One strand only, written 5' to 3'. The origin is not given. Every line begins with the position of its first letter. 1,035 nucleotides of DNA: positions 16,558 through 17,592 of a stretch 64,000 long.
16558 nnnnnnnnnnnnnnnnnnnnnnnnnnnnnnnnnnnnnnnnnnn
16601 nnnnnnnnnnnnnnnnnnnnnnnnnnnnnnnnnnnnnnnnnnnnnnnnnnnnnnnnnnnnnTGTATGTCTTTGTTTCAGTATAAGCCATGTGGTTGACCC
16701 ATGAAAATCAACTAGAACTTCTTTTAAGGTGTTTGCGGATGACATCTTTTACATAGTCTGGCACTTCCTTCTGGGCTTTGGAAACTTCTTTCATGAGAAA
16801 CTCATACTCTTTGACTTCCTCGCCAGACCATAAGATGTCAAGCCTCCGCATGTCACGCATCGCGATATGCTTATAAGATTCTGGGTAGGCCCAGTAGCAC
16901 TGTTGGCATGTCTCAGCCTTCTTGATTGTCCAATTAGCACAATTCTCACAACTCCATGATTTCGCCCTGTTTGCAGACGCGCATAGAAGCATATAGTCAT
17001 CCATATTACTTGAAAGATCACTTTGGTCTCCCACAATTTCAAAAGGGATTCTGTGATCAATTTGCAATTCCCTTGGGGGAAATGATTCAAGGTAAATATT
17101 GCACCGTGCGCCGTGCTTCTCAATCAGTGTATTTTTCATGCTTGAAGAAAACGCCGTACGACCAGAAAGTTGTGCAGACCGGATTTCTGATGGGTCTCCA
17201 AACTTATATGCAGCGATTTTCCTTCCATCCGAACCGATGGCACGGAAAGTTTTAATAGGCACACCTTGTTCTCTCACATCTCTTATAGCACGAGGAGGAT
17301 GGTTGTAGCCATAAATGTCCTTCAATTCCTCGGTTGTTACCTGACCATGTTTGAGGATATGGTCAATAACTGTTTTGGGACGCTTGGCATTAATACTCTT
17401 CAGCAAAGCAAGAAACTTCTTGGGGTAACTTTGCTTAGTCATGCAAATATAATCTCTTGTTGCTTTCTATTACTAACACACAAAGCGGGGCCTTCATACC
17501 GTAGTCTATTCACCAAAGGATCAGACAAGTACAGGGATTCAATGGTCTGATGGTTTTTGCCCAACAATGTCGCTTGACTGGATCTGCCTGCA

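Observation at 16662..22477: Low-GC ~5.8 kb island inserted between the convergent 3' ends of ftsK and nuoD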

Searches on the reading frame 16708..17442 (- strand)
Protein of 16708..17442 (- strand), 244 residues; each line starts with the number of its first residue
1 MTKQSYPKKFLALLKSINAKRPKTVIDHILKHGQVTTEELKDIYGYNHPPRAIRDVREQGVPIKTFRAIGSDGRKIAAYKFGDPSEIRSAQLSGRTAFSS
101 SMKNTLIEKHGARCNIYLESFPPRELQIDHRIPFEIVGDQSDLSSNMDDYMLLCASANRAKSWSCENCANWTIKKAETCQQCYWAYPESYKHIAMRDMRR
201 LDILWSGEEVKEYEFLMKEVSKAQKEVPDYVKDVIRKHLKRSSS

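Call 3: search_protein_families(library=pfam, proteins=[window:16708-17442:-], max_evalue=0.01)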
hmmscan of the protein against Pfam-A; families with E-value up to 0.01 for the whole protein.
window:16708-17442:- (244 aa): 2 families
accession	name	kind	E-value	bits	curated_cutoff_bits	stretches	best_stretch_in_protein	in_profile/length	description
PF14090.12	HTH_39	-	9.2e-06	25.9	21.3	1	24-82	5-68/70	Winged helix-turn-helix domain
PF01718.22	Orbi_NS1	-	0.0035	16.1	27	1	161-205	320-363/519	Orbivirus non-structural protein NS1, or hydrophobic tubular protein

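Call 4: search_protein_families(library=padloc, proteins=[window:16708-17442:-], max_evalue=0.01)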
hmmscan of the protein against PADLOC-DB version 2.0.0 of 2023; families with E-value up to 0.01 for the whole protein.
window:16708-17442:- (244 aa): 3 families
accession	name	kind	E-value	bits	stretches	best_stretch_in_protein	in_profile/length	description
PDLC03566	REase_II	-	6e-56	187.6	1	18-218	22-216/235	Type II restriction enzyme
PDLC03478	REase_II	-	1.3e-05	23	1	23-198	24-189/219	Type II restriction enzyme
PDLC03431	REase_II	-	0.005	14.4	1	128-192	178-232/246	Type II restriction enzyme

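Call 18: search_protein_families(library=ncbifam, proteins=[window:16708-17442:-], max_evalue=0.01)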
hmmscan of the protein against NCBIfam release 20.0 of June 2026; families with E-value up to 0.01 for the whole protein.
window:16708-17442:- (244 aa): 0 families

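Call 19: search_solved_structures(query=window:16708-17442:-, max_evalue=1)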
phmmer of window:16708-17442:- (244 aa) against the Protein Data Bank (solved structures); distinct sequences matched with E-value up to 1: 1.
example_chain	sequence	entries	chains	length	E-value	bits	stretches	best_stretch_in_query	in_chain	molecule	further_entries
4cx9_A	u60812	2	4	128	0.68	12.6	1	76-187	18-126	CYTOCHROME C, CLASS II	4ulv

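Call 24: find_homologous_proteins(query=window:16708-17442:-, max_evalue=0.00001)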
Query window:16708-17442:- (244 aa): 6548 proteins with E <= 0.00001 among 6675 candidates; the best 120 are listed.
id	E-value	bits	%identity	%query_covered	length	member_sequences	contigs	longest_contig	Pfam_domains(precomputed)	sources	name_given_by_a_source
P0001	3.9e-163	558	100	100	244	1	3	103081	PF14090.13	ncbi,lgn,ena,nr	ncbi:MAG: HNH endonuclease [Candidatus Dadabacteria bacterium]|nr:HNH endonuclease [Candidatus Dadab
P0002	4.1e-130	450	78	100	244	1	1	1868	PF14090.13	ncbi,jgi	-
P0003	1.7e-129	448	78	100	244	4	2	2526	PF14090.13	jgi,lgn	-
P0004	1.1e-128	446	76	100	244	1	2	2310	PF14090.13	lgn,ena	-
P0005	1.4e-128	445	77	100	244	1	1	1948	PF14090.13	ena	-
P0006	7.1e-128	443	75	100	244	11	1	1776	PF14090.13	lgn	-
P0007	4.1e-127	441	75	100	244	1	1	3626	PF14090.13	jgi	jgi:hypothetical protein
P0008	6.9e-127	440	76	100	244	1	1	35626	-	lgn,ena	-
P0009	1.2e-126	439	75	100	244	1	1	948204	PF14090.13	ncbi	-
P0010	2.6e-126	438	75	100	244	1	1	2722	-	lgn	-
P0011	7.3e-126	436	75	98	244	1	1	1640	PF14090.13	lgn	-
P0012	8.0e-126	436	74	100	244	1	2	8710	-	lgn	-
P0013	9.1e-126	436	75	100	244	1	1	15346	PF14090.13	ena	-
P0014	2.1e-125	435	73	99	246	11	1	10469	-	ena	-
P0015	2.7e-125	435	75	100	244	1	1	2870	PF14090.13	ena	-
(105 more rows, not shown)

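Call 25: find_encoding_contigs(protein=window:16708-17442:-, flank=10000, max_places=10)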
Protein window:16708-17442:- (244 aa): 6 contigs read that carry it; 5 places shown.
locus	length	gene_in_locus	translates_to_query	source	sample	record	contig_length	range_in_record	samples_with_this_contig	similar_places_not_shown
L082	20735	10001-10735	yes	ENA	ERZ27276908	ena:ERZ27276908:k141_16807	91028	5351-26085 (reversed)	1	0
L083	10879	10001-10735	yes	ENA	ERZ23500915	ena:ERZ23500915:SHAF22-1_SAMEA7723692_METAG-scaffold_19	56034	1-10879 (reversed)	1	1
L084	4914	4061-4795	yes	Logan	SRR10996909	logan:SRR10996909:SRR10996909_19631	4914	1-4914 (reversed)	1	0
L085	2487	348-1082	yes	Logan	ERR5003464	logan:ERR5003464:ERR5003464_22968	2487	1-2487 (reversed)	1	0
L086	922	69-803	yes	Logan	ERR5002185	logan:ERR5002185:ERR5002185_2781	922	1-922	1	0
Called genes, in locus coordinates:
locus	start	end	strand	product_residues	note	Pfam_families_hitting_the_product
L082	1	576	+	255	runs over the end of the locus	PF01026:TatD_DNase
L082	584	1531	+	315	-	PF04166:PdxA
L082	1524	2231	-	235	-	PF00535:Glycos_transf_2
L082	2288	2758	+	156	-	PF00507:Oxidored_q4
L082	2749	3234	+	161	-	PF01058:Oxidored_q6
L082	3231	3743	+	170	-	PF00329:Complex1_30kDa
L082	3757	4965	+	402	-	PF00346:Complex1_49kDa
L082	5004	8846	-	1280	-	PF13289:SIR2_2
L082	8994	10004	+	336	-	PF02086:MethyltransfD12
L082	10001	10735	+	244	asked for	PF14090:HTH_39 (weak)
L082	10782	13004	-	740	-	PF13491:FtsK_4TM, PF17854:FtsK_alpha, PF01580:FtsK_SpoIIIE, PF01935:DUF87 (faint), PF09397:FtsK_gamma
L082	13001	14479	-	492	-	PF00361:Proton_antipo_M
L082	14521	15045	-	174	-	PF00578:AhpC-TSA, PF08534:Redoxin, PF00085:Thioredoxin (weak), PF13098:Thioredoxin_2, PF13905:Thioredoxin_8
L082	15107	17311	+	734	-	PF00982:Glyco_transf_20, PF02358:Trehalose_PPase, PF08282:Hydrolase_3 (faint)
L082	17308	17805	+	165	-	PF00300:His_Phos_1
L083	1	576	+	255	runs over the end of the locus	PF01026:TatD_DNase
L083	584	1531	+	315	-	PF04166:PdxA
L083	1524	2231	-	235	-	PF00535:Glycos_transf_2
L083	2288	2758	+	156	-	PF00507:Oxidored_q4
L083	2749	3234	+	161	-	PF01058:Oxidored_q6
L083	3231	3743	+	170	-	PF00329:Complex1_30kDa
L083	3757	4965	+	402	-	PF00346:Complex1_49kDa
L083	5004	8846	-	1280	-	PF13289:SIR2_2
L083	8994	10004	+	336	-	PF02086:MethyltransfD12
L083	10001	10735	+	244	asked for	PF14090:HTH_39 (weak)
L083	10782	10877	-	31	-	?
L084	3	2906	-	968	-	?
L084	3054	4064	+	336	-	PF02086:MethyltransfD12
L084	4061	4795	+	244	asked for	PF14090:HTH_39 (weak)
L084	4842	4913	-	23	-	?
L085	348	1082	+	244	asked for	PF14090:HTH_39 (weak)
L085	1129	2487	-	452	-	?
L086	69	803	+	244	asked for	PF14090:HTH_39 (weak)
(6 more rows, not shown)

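Call 34: find_encoding_contigs(protein=P0008, flank=8000, max_places=3)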
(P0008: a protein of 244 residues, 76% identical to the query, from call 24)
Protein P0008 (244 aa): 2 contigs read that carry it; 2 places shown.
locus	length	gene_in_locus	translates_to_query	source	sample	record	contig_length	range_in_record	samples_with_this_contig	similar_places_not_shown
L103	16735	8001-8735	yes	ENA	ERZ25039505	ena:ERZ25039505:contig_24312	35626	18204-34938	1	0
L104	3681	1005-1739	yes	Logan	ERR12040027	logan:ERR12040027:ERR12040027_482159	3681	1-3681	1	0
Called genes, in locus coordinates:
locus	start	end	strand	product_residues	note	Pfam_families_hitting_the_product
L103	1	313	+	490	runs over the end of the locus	-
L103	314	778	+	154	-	PF01850:PIN (weak)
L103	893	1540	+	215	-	PF01209:Ubie_methyltran, PF05219:DREV (weak), PF13489:Methyltransf_23, PF06325:PrmA, PF13847:Methyltransf_31, PF08241:Methyltransf_11, PF08242:Methyltransf_12, PF13649:Methyltransf_25, +1 more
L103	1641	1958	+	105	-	PF00583:Acetyltransf_1, PF13527:Acetyltransf_9 (faint), PF13673:Acetyltransf_10 (weak), PF13508:Acetyltransf_7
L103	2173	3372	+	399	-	PF00135:COesterase, PF01738:DLH (faint), PF02129:Peptidase_S15 (weak), PF20434:BD-FAE, PF07859:Abhydrolase_3, PF12146:Hydrolase_4 (faint), PF00326:Peptidase_S9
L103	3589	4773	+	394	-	PF12323:HTH_OrfB_IS605, PF01385:OrfB_IS605, PF07282:Cas12f1-like_TNB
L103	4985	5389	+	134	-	PF08854:DUF1824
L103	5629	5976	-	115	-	-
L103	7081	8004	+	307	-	PF02086:MethyltransfD12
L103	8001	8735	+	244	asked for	-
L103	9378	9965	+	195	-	PF00092:VWA (weak)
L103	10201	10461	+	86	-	-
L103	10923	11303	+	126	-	PF01850:PIN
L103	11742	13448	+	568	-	PF01425:Amidase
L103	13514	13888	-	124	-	-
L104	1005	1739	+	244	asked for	-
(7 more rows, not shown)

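Call 35: find_related_loci(query=window:16708-17442:-, collection=metagenome_contigs, flank=7000)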
Query window:16708-17442:- (244 aa) in metagenome_contigs; peptide patterns used: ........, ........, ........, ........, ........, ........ (x = any residue, [..] = any of these).
137 stretches matched a pattern; 28 encode a relative of the query (tblastn E <= 1e-3); 28 distinct loci.
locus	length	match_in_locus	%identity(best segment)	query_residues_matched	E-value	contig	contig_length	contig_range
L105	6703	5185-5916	70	1-244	8e-124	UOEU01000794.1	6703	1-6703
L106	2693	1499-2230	70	1-244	3e-129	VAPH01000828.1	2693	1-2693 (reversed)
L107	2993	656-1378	68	1-241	5e-126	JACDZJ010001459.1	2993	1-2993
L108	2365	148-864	69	1-239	1e-127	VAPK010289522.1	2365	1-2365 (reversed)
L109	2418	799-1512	60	3-239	1e-107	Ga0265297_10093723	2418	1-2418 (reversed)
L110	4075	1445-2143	55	6-240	2e-90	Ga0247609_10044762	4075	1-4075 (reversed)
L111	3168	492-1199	53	3-240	1e-89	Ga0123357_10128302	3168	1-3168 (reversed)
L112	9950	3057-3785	52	4-244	1e-85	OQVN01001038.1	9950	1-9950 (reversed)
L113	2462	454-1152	53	6-236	2e-87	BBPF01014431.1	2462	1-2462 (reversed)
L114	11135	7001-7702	53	4-239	9e-86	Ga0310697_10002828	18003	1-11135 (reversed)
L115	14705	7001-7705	51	5-237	4e-84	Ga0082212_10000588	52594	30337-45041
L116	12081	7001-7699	52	6-240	1e-83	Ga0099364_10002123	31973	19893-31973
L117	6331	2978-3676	51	6-240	2e-83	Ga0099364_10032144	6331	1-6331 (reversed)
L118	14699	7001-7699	52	6-240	5e-83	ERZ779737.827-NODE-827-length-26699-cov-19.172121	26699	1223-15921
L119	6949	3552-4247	50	6-239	7e-82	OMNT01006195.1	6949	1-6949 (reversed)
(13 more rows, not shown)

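Call 36: find_related_loci(query=window:16708-17442:-, collection=viral_contigs, flank=7000)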
Query window:16708-17442:- (244 aa) in viral_contigs; peptide patterns used: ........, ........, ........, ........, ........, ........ (x = any residue, [..] = any of these).
25 stretches matched a pattern, but none encodes a relative of the query by tblastn (E <= 1e-3).

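Call 38: search_dna_similar(query=window:16708-17442:-, collection=plasmids, mode=protein, max_rows=12)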
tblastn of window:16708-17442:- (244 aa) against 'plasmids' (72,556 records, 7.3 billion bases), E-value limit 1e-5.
Records with a match: 3; places in all: 3; records where one place covers at least 80% of the query: 3.
Best place of each record, by identity: <60% 3.
By first word of the organism name: Aeromonas 1; Hymenobacter 1; Arsenophonus 1.
By predicted mobility (MOB-suite, as given by PLSDB): non-mobilizable 3.
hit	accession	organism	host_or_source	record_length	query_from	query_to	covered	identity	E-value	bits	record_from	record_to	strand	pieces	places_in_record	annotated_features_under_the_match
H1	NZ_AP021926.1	Aeromonas sp. WP2-W18-CRE-05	-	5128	7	235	94%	47.6%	6e-63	219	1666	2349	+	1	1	hypothetical protein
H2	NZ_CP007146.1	Hymenobacter swuensis DY53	-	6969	5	235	95%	47.0%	2e-65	226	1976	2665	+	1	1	HNH endonuclease signature motif containing protein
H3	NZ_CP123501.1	Arsenophonus sp. aPb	Lysandra bellargus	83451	19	236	89%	38.8%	2e-47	174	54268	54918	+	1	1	hypothetical protein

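Call 44: search_protein_families(library=pfam, proteins=[window:16708-17442:-], max_evalue=10)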
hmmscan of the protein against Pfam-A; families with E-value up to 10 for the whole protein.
window:16708-17442:- (244 aa): 4 families
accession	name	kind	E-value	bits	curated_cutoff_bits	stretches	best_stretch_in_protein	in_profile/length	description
PF14090.12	HTH_39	-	9.2e-06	25.9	21.3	1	24-82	5-68/70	Winged helix-turn-helix domain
PF01718.22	Orbi_NS1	-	0.0035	16.1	27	1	161-205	320-363/519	Orbivirus non-structural protein NS1, or hydrophobic tubular protein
PF05595.16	DUF771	-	0.24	11.9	22.9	1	148-221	9-80/90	Domain of unknown function (DUF771)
PF01844.29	HNH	-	0.36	11.5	21.4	1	124-161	12-44/47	HNH endonuclease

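Call 54: predict_structure(alignment_id=A3)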
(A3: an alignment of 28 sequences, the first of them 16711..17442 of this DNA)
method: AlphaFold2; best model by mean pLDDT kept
length: 244 residues; sequences in the alignment: 28
mean_pLDDT: 53.0   pTM: 0.43
mean pLDDT of the five models: 53.0, 47.7, 43.4, 39.7, 37.3
residues with pLDDT >= 90: 25; 70-90: 57; 50-70: 6; < 50: 156
segments of 3 or more residues with pLDDT < 50: 89-135, 137-172, 174-244
pLDDT, mean of each block of 10 residues (from residue 1): 72 85 92 94 86 78 86 88 71 34 44 34 26 35 39 29 34 42 28 29 30 43 38 41 37
secondary structure, 60 per line:
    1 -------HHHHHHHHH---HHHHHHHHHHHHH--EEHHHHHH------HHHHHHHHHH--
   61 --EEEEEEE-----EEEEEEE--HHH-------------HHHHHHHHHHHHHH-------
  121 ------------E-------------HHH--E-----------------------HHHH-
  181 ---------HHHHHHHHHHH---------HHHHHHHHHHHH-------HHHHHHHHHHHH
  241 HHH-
elements in order: H8-16 H20-32 H37-42 H49-58 E63-69 E75-81 H100-113 H176-179 H190-200 H210-221 H229-243

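Call 60: search_solved_structures(query=A4, max_evalue=10, show_alignments=3)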
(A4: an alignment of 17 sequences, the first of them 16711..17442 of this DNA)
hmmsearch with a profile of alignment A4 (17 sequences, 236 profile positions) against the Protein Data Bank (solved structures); distinct sequences matched with E-value up to 10: 5.
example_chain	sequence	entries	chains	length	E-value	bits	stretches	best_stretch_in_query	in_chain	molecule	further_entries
2ebr_A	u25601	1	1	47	0.36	13.3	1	155-186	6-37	Nuclear pore complex protein Nup153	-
3gj5_B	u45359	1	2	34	0.51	12.8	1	159-185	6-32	Nuclear pore complex protein Nup153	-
2kvk_A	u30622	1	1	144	0.71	12.3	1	146-222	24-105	Actin severing and dynamics regulatory protein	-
7q8s_B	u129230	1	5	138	0.9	12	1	146-222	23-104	ADF/Cofilin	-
2crc_A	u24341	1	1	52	1.7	11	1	160-190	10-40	Ubiquitin conjugating enzyme 7 interacting protein 3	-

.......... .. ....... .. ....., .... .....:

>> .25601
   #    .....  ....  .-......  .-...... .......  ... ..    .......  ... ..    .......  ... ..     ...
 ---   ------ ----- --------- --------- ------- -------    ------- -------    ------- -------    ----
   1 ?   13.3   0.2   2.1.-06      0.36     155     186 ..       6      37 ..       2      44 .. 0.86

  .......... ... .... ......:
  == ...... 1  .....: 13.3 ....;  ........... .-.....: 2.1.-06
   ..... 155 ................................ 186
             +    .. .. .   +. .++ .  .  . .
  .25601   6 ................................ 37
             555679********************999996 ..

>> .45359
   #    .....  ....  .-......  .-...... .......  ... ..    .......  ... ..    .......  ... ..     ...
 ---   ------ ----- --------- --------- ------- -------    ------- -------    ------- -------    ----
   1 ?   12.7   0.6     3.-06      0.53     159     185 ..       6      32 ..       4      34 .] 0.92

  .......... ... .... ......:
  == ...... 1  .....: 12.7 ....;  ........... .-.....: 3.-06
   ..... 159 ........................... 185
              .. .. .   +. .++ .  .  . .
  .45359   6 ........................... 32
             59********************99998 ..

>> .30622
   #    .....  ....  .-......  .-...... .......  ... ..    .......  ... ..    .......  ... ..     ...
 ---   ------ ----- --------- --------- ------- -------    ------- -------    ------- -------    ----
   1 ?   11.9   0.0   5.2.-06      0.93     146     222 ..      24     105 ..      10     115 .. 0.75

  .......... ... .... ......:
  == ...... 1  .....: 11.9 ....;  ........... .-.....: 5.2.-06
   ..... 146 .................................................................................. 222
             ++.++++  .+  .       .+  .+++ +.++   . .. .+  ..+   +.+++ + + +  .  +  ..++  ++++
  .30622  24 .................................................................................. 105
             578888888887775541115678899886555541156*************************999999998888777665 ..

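Call 77: fold_search(model_id=the predicted structure, library=pdb)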
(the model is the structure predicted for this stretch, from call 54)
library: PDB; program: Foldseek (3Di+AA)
matches with E <= 10: 718; with E <= 0.001: 0
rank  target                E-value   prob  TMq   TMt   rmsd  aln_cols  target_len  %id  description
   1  7nvs_W                4.3e-03  1.00  0.27  0.34  12.0       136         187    9  RNA polymerase II core pre-initiation complex with closed promoter DNA in proximal position (released 2021-05-05)
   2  5gpy_A                4.9e-03  1.00  0.28  0.37   6.0       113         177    9  Crystal structure of the human TFIIE complex (released 2016-11-02)
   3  7nvr_W                1.3e-02  0.99  0.26  0.30   4.1        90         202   11  Human Mediator with RNA Polymerase II Pre-initiation complex (released 2021-05-05)
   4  6eu2_O                2.4e-02  0.97  0.26  0.13   6.5       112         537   19  Apo RNA Polymerase III - open conformation (oPOL3) (released 2018-01-17)
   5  6f40_O                2.6e-02  0.97  0.27  0.14   8.8       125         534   15  RNA Polymerase III open complex (released 2018-01-17)
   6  6gyl_W                3.3e-02  0.99  0.25  0.30   3.8        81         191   18  Structure of a yeast closed complex with distorted DNA (core CCdist) (released 2018-12-05)
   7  5oqj_W                3.3e-02  0.99  0.25  0.23   3.8        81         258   18  STRUCTURE OF YEAST TRANSCRIPTION PRE-INITIATION COMPLEX WITH TFIIH (released 2018-04-25)
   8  5oqm_W                3.3e-02  0.99  0.25  0.23   3.8        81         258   18  STRUCTURE OF YEAST TRANSCRIPTION PRE-INITIATION COMPLEX WITH TFIIH AND CORE MEDIATOR (released 2018-05-09)
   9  1q1h                  5.0e-02  0.99  0.24  0.57   3.6        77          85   22  An extended winged helix domain in general transcription factor E/IIE alpha (released 2003-12-09)
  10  6xjf_B                6.8e-02  0.97  0.23  0.46   4.4        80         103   16  X-ray crystal structure of Pyrococcus furiosus general transcription factor TFE-alpha (SeMet labeled protein) (released 2020-07-08)
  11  7bzg_A                7.2e-02  0.96  0.23  0.46   9.0        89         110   15  Structure of Bacillus subtilis HxlR, wild type in complex with formaldehyde and DNA (released 2021-02-03)
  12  7o4l_W                8.2e-02  0.97  0.24  0.19   4.0        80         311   19  Yeast TFIIH in the expanded state within the pre-initiation complex (released 2021-06-16)
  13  9gm9_D                9.2e-02  0.25  0.16  0.13  13.3       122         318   20  MukBEF in a DNA capture state (released 2025-03-26)
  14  7z1l_O                9.8e-02  0.95  0.26  0.13   5.6       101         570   18  Structure of yeast RNA Polymerase III Pre-Termination Complex (PTC) (released 2022-08-31)
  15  7o4i_W                9.8e-02  0.94  0.23  0.19   3.9        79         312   18  Yeast RNA polymerase II transcription pre-initiation complex with initial transcription bubble (released 2021-06-16)
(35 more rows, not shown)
